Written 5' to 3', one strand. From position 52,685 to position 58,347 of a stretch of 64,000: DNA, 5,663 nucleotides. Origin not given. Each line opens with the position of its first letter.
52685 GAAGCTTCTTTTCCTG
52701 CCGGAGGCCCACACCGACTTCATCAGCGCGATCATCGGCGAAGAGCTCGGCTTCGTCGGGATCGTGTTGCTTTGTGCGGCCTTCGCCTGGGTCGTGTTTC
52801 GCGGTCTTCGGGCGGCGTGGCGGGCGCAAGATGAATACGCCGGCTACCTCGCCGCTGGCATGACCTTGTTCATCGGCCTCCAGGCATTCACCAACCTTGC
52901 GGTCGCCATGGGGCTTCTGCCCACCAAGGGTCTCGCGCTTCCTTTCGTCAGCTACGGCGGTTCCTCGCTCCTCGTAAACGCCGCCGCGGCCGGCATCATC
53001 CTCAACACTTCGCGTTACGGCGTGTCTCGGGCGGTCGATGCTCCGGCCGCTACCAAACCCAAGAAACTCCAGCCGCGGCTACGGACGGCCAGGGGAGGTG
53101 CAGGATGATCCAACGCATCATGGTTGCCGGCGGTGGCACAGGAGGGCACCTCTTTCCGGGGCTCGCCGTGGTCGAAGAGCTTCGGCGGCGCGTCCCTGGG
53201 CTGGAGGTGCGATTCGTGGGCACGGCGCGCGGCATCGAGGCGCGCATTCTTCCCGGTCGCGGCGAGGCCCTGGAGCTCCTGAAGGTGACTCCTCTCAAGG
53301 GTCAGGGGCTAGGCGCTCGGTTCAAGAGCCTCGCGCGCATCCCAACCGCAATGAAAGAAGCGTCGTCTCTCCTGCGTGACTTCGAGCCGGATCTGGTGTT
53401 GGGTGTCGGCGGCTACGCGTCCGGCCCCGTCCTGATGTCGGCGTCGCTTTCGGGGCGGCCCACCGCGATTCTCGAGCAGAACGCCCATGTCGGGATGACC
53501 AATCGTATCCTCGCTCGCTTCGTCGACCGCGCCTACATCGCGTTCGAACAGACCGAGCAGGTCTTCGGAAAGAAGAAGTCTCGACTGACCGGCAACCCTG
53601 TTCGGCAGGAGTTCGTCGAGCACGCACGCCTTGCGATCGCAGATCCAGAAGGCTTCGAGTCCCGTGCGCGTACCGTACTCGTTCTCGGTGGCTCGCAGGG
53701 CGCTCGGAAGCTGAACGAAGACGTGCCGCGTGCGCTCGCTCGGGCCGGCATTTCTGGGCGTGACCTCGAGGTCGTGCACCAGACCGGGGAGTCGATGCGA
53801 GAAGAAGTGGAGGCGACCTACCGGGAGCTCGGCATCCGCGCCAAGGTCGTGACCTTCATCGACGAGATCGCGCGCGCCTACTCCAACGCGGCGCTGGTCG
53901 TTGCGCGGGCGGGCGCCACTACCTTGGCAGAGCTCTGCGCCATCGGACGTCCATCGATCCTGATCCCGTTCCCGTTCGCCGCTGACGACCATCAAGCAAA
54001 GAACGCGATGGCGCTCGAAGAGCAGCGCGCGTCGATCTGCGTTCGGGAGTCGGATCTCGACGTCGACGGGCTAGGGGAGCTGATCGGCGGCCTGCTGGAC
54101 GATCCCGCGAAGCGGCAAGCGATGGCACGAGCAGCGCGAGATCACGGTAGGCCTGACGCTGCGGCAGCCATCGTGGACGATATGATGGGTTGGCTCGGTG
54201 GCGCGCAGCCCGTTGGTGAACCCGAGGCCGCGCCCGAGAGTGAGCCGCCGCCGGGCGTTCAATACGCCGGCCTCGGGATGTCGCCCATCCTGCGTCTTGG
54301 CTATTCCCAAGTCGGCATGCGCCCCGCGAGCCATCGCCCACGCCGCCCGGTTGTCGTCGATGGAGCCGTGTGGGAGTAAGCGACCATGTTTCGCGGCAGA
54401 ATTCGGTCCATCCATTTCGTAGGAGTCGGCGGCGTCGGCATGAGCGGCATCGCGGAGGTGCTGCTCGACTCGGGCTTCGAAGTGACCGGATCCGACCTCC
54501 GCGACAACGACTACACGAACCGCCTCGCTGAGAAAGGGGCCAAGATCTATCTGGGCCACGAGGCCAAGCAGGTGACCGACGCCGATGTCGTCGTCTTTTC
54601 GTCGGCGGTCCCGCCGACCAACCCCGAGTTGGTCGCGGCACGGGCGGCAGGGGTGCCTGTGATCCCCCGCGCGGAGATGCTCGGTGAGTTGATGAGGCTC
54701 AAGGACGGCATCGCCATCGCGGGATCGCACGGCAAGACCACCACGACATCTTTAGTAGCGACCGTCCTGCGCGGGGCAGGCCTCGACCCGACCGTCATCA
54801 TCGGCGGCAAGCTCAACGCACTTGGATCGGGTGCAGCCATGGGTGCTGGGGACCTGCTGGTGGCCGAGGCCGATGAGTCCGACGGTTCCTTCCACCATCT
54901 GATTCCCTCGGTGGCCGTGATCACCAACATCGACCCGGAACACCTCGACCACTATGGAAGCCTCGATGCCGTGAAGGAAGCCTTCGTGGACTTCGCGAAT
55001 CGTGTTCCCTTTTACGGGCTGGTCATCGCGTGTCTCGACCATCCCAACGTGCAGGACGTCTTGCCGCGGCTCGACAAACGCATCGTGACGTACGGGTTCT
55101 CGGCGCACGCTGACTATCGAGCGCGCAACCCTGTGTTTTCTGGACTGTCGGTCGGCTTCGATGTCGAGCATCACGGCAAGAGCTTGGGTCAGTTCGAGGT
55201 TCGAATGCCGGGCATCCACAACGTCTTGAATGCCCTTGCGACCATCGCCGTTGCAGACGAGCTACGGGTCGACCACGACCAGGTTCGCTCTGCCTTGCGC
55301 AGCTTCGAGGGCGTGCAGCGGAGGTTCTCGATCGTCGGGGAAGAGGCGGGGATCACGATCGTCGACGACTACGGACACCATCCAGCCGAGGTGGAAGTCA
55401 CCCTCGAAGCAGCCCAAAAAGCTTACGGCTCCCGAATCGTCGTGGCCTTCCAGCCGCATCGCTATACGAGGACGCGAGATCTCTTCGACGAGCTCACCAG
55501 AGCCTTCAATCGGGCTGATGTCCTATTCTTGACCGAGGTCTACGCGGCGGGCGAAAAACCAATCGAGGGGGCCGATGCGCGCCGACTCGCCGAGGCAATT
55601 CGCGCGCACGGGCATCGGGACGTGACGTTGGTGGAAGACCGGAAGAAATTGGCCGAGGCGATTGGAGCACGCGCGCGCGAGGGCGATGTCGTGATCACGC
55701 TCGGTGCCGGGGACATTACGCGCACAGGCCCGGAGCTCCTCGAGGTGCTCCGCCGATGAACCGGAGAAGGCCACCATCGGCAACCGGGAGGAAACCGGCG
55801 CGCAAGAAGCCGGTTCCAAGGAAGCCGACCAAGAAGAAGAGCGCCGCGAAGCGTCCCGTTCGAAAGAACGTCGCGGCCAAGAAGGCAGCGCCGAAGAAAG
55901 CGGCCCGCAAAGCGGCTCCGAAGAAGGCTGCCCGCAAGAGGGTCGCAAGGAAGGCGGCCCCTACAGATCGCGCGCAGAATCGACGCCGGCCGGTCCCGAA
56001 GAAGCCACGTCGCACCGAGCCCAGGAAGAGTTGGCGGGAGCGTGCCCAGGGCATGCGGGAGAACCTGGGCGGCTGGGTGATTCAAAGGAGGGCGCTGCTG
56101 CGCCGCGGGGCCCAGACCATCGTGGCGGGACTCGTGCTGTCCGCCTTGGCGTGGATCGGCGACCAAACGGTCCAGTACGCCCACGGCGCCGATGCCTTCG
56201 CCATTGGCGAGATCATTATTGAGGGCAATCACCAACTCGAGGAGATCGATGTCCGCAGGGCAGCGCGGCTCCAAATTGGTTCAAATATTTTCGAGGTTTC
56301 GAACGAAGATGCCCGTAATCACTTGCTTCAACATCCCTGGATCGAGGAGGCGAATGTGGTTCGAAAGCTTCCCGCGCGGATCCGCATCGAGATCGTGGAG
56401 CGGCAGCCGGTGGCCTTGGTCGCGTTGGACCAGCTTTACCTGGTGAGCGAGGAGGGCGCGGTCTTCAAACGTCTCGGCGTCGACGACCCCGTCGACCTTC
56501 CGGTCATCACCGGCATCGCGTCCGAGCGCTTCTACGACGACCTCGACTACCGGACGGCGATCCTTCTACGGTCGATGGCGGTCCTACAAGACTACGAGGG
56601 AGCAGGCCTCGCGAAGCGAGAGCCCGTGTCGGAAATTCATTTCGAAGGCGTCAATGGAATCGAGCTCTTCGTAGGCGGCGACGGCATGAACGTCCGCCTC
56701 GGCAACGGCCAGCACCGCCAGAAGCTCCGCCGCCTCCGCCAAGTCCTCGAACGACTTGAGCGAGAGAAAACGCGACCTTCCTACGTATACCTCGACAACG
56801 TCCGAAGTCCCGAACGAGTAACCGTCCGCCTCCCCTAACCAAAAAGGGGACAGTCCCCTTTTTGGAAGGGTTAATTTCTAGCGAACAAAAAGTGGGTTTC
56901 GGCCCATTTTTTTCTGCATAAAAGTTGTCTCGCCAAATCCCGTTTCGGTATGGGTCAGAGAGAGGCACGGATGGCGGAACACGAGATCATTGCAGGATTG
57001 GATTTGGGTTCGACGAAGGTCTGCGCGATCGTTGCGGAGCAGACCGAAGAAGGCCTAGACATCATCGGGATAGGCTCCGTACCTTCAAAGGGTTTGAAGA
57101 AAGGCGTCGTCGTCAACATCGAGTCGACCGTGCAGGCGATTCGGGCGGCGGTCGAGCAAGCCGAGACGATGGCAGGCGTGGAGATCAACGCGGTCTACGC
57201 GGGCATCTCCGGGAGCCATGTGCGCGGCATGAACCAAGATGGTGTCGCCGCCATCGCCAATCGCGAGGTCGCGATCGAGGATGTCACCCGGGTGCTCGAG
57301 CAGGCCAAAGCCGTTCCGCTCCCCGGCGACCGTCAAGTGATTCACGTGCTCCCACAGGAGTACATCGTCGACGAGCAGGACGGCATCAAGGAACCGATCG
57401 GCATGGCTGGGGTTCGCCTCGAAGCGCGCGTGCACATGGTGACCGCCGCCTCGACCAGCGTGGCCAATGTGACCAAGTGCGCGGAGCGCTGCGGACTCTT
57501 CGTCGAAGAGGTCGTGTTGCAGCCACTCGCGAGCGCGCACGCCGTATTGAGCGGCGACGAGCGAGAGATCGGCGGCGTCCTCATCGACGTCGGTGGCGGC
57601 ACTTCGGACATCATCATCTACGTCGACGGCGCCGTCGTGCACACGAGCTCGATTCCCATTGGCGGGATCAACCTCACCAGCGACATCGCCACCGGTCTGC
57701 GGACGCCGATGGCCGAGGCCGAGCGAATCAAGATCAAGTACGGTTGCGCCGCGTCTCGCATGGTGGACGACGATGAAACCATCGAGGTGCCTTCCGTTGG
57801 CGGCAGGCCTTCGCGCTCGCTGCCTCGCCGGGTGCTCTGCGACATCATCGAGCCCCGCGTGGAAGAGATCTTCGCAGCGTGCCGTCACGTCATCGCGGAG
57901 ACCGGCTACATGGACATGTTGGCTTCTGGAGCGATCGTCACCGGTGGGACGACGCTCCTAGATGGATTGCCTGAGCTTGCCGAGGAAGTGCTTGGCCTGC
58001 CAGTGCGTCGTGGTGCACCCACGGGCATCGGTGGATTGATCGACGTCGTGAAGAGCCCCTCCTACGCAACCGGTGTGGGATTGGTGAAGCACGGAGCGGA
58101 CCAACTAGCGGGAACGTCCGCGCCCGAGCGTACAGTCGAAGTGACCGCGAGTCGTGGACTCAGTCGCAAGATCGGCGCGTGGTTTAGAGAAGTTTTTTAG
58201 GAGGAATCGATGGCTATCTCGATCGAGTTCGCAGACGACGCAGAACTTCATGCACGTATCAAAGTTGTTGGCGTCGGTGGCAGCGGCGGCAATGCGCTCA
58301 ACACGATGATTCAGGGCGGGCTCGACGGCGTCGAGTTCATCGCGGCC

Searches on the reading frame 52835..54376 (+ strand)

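Call 77: search_protein_families(library=pfam, proteins=[window:52835-54376:+], max_evalue=0.0001)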
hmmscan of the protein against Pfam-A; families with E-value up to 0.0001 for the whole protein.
window:52835-54376:+ (514 aa): 2 families
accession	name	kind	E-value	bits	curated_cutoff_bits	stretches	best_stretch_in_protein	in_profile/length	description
PF04101.22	Glyco_tran_28_C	-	1.4e-41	142.8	22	1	280-444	1-164/166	Glycosyltransferase family 28 C-terminal domain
PF03033.26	Glyco_transf_28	-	8.8e-30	104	26.2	1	95-235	1-139/139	Glycosyltransferase family 28 N-terminal domain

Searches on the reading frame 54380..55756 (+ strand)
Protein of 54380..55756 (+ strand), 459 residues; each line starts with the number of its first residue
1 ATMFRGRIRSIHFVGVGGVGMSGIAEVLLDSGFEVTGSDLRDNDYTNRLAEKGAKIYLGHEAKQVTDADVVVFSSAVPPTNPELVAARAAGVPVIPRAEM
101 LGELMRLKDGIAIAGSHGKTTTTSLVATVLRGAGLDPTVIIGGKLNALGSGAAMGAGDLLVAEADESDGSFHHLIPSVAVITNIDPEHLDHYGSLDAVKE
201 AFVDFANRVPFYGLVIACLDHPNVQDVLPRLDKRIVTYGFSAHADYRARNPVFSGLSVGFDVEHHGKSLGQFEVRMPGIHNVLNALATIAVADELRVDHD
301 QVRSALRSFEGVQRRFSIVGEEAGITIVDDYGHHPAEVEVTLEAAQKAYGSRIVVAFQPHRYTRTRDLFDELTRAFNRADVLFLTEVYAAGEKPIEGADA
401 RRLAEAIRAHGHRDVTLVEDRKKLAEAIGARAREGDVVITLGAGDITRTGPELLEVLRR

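Call 77: search_protein_families(library=pfam, proteins=[window:54380-55756:+], max_evalue=0.0001)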
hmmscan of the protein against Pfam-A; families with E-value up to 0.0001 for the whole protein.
window:54380-55756:+ (459 aa): 4 families
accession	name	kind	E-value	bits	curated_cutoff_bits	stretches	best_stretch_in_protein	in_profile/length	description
PF01225.30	Mur_ligase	-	3.5e-30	104.6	21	1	11-107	2-93/95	Mur ligase family, catalytic domain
PF08245.18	Mur_ligase_M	-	1.3e-26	94.3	24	1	113-292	1-200/200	Mur ligase middle domain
PF02875.26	Mur_ligase_C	-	4.8e-25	89.3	28.4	1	314-444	1-127/127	Mur ligase, glutamate ligase domain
PF21799.2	MurD-like_N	-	3.7e-05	24.4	27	1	13-95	5-87/88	Mur ligase MurD-like, N-terminal domain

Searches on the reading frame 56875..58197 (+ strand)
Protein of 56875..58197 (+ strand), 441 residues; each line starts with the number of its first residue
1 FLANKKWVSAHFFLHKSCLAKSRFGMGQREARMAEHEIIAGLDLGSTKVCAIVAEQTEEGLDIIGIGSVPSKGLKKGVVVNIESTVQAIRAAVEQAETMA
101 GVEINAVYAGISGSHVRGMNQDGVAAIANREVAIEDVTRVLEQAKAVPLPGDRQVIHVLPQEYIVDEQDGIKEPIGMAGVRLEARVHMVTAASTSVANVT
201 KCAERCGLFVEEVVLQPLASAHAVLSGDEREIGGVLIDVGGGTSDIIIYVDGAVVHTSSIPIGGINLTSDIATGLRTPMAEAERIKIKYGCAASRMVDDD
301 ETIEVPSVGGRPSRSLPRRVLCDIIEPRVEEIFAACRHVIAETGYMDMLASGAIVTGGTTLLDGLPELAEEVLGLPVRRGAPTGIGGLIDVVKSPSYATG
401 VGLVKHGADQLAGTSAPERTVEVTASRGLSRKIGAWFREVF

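Call 77: search_protein_families(library=pfam, proteins=[window:56875-58197:+], max_evalue=0.0001)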
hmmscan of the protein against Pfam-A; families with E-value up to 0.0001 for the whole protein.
window:56875-58197:+ (441 aa): 4 families
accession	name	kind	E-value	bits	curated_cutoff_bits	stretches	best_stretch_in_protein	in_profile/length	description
PF14450.12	FtsA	-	2.3e-52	177.1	31.8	2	235-402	1-127/127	Cell division protein FtsA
PF02491.25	SHS2_FTSA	-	2.6e-30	105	25.4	1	113-190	1-79/79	SHS2 domain inserted in FTSA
PF06723.19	MreB_Mbl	-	6.5e-13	48.7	27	1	229-379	142-303/327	MreB/Mbl protein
PF11104.14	PilM_2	-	4.5e-05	23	27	0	202-288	144-236/340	Type IV pilus assembly protein PilM;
